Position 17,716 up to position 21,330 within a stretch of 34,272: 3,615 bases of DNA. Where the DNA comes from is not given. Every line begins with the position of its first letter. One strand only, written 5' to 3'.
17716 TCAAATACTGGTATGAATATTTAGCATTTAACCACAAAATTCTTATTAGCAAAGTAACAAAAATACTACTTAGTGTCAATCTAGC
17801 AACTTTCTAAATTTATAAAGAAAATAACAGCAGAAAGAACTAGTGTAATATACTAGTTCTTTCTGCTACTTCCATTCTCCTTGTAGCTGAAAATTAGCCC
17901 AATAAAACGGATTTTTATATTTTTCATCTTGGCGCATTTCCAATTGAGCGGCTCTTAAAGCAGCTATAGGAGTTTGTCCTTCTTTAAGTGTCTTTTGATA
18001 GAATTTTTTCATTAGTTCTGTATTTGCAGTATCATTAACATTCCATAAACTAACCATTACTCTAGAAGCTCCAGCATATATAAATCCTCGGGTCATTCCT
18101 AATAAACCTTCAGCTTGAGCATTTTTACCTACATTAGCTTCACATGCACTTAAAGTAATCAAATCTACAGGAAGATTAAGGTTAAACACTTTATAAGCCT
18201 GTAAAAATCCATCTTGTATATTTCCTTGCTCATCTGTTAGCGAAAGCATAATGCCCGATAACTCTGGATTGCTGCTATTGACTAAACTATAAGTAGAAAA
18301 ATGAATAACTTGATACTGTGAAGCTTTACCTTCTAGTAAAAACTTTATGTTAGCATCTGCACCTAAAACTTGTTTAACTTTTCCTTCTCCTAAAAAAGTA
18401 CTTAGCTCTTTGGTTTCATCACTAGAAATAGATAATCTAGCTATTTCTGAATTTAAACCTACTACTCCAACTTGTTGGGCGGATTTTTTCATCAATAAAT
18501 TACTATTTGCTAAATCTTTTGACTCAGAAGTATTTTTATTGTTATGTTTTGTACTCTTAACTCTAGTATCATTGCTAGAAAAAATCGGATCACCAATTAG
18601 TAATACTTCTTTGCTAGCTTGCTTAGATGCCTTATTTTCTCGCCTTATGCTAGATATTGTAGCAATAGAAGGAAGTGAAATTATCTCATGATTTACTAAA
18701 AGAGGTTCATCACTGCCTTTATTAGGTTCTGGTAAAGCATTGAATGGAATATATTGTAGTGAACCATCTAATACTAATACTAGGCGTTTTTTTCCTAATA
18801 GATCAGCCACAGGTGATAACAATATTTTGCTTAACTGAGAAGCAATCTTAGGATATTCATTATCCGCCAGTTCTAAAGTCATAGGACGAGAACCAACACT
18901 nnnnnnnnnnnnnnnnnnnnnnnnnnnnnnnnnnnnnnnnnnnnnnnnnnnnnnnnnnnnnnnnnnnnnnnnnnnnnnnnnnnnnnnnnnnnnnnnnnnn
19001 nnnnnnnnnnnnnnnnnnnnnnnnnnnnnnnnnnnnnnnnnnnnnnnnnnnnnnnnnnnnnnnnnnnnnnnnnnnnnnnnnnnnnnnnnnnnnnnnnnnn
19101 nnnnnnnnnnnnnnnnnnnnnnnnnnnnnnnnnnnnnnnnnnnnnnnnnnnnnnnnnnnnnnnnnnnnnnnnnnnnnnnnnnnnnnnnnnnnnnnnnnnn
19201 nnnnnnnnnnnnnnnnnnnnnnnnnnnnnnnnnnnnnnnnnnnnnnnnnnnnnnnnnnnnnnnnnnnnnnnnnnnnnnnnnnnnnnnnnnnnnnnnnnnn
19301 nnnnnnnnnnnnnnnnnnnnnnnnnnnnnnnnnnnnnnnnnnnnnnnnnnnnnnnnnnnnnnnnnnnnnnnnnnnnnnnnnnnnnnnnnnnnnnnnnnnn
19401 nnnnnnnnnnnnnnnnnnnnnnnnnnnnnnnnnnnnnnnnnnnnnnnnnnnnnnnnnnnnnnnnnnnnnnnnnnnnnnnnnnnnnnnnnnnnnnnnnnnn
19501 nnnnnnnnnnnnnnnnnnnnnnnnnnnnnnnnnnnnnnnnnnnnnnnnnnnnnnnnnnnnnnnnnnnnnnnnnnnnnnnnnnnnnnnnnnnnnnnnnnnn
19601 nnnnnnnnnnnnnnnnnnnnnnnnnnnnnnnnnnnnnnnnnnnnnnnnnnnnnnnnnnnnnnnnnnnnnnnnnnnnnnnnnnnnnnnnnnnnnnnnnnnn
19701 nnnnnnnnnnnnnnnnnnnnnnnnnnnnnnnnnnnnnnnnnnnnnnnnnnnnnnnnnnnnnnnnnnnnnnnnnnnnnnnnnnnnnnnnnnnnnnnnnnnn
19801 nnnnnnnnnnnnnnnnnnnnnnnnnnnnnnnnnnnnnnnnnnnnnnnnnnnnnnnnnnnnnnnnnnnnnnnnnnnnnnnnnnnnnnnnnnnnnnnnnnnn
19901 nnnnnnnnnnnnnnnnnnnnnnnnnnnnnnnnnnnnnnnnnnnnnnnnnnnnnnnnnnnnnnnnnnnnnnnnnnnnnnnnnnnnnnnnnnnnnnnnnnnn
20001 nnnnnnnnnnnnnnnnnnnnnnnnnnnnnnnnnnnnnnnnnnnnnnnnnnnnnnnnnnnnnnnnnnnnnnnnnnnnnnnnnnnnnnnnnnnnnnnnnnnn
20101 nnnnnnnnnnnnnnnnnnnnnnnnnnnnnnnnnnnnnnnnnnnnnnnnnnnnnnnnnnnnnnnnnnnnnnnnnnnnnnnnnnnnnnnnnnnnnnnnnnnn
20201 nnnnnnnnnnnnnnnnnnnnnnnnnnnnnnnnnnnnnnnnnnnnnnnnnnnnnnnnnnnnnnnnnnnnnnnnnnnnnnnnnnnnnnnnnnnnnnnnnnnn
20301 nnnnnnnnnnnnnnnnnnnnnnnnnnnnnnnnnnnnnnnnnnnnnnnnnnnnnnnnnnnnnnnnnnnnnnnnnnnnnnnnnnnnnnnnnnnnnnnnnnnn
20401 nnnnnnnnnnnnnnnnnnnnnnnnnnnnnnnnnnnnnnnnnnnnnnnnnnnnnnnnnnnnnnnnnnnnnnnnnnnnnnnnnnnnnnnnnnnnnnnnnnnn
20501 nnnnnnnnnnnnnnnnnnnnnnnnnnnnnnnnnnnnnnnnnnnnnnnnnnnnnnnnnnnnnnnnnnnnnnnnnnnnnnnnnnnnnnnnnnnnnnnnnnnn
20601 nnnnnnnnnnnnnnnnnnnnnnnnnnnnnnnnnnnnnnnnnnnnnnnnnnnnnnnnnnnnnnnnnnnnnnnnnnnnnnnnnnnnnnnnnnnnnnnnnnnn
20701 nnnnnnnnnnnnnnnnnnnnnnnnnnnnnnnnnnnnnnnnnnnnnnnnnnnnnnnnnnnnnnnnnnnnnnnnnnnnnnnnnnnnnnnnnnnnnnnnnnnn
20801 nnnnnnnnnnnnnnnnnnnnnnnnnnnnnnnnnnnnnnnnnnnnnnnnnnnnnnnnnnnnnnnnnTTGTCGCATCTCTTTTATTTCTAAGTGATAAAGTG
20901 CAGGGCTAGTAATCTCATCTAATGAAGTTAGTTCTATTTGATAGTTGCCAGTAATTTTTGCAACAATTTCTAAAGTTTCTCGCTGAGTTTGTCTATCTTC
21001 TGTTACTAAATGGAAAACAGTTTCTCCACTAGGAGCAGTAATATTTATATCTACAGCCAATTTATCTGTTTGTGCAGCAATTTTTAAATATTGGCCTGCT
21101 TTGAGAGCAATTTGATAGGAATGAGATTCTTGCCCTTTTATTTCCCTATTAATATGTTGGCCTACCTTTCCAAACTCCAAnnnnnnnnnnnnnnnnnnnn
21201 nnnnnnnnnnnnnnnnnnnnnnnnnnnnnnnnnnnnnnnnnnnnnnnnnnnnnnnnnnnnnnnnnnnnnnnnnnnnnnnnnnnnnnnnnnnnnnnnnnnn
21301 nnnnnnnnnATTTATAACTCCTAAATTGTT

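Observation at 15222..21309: Periplasm-sensing Ser/Thr kinase (DUF4388-STK-TM-FGE) immediately downstream of a secreted PPC-TPR-CHAT protease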

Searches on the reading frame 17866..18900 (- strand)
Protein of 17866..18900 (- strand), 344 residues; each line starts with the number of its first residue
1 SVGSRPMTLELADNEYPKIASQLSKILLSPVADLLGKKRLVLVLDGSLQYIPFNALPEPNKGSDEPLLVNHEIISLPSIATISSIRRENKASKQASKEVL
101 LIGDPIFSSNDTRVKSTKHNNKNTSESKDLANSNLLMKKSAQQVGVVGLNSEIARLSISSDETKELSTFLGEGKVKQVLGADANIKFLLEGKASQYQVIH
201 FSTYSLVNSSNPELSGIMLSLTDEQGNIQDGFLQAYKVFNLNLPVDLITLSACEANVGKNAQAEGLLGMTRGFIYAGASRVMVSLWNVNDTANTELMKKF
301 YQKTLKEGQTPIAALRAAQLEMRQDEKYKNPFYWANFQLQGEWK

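Call 20: search_solved_structures(query=window:17866-18900:-, max_evalue=0.01, show_alignments=3)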
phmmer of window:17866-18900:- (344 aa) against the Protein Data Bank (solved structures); distinct sequences matched with E-value up to 0.01: 0.

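Call 57: search_solved_structures(query=A2, max_evalue=10, show_alignments=4)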
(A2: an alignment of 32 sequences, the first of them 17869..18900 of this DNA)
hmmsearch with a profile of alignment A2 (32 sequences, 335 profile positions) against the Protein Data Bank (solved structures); distinct sequences matched with E-value up to 10: 0.

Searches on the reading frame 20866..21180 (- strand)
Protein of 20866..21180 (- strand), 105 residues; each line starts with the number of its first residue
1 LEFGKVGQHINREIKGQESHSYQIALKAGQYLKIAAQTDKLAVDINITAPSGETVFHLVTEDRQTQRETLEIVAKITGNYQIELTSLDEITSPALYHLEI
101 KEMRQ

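Call 51: search_protein_families(library=pfam, proteins=[window:20866-21180:-], max_evalue=10)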
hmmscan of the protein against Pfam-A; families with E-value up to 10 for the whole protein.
seq(105 aa): 6 families
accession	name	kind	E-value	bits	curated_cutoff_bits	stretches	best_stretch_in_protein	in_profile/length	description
PF11589.14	DUF3244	-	0.0014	19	25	1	28-87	27-86/96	Domain of unknown function (DUF3244)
PF10528.15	GLEYA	-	0.003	18.3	26.2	2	15-34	53-72/91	GLEYA domain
PF04151.21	PPC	-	0.0092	17.3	25.9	1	19-86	2-70/70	Bacterial pre-peptidase C-terminal domain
PF03928.20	HbpS-like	-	0.027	14.9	25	1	23-67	4-48/128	Haem degrading protein HbpS-like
PF01105.29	EMP24_GP25L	-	0.054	14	25.9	1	32-101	34-96/182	emp24/gp25L/p24 family/GOLD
PF24584.1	Ig_CYK3_C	-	0.11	13.3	27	1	12-77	16-80/105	CYK3 C-terminal Ig-like domain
